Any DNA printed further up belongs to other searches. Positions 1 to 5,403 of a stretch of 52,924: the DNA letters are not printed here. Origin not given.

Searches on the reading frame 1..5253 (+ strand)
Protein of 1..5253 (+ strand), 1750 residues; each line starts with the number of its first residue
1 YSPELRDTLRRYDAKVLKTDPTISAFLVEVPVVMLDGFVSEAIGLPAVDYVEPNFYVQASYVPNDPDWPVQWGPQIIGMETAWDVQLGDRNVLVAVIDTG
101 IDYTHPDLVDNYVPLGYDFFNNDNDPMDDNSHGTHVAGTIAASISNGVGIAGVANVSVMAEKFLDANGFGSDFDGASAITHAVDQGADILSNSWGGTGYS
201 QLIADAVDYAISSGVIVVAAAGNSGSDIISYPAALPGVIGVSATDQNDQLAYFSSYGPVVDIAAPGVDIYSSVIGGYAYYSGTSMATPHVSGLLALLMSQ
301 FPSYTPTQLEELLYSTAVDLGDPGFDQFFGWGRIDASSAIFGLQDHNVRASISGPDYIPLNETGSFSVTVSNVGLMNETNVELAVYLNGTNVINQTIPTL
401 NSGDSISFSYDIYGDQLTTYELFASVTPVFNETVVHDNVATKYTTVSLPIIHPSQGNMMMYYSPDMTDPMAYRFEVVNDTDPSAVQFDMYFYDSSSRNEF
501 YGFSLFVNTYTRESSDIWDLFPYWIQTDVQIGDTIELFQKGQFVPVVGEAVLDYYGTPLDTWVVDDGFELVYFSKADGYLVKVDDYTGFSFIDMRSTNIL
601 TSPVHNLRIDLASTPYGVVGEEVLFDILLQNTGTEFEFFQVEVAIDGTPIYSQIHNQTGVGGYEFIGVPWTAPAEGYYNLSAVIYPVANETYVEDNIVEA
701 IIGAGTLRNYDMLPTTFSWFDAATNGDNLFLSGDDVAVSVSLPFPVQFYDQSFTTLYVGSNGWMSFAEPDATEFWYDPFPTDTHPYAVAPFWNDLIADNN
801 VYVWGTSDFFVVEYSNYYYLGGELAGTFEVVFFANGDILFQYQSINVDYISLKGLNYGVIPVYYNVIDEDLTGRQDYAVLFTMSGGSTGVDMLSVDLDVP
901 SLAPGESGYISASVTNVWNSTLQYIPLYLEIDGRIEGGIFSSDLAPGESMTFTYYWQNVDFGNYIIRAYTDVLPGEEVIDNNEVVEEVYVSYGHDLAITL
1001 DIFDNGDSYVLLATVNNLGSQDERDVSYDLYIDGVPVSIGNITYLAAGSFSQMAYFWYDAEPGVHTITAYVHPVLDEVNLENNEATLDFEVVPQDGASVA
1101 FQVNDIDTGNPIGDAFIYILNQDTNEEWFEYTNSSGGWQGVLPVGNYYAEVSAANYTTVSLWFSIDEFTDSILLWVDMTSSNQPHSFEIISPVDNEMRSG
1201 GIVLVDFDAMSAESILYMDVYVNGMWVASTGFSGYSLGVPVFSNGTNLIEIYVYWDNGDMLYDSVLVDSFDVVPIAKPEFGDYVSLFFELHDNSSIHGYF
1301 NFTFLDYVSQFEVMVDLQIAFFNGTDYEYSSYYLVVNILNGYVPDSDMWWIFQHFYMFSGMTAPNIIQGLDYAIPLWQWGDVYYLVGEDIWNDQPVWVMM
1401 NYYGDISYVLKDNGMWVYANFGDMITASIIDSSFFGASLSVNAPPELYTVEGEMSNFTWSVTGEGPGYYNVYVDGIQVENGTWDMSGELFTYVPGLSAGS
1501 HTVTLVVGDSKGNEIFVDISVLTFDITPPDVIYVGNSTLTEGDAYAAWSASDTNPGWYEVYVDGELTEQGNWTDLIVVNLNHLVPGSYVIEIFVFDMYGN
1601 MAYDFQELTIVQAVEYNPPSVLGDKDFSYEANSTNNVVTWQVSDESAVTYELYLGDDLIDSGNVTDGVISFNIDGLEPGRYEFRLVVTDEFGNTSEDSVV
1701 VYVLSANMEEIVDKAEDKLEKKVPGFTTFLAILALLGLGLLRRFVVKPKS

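Call 9: search_protein_families(library=pfam, proteins=[window:1-5253:+], max_evalue=0.001)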
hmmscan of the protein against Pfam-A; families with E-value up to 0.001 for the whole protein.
window:1-5253:+ (1750 aa): 7 families
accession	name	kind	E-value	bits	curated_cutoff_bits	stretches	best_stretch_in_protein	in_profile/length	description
PF00082.27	Peptidase_S8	-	7.2e-67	226.1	21.8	1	90-332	2-288/288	Subtilase family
PF07705.17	CARDB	-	2.2e-23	82.8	22.7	2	356-426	13-83/101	CARDB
PF13620.12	CarboxypepD_reg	-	4.6e-07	30.5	32.3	1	1102-1160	5-63/82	Carboxypeptidase regulatory-like domain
PF07495.19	Y_Y_Y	-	7.2e-07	29.5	26.6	0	1558-1610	12-62/65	Y_Y_Y domain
PF22352.2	K319L-like_PKD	-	2.2e-05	24.8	27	1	1669-1703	50-84/84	K319L-like, PKD domain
PF16967.11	TcfC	-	0.00056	19.9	29.4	0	1647-1696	12-61/68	E-set like domain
PF19077.6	Big_13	-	0.00083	20.3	27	0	1643-1698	36-94/102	Bacterial Ig-like domain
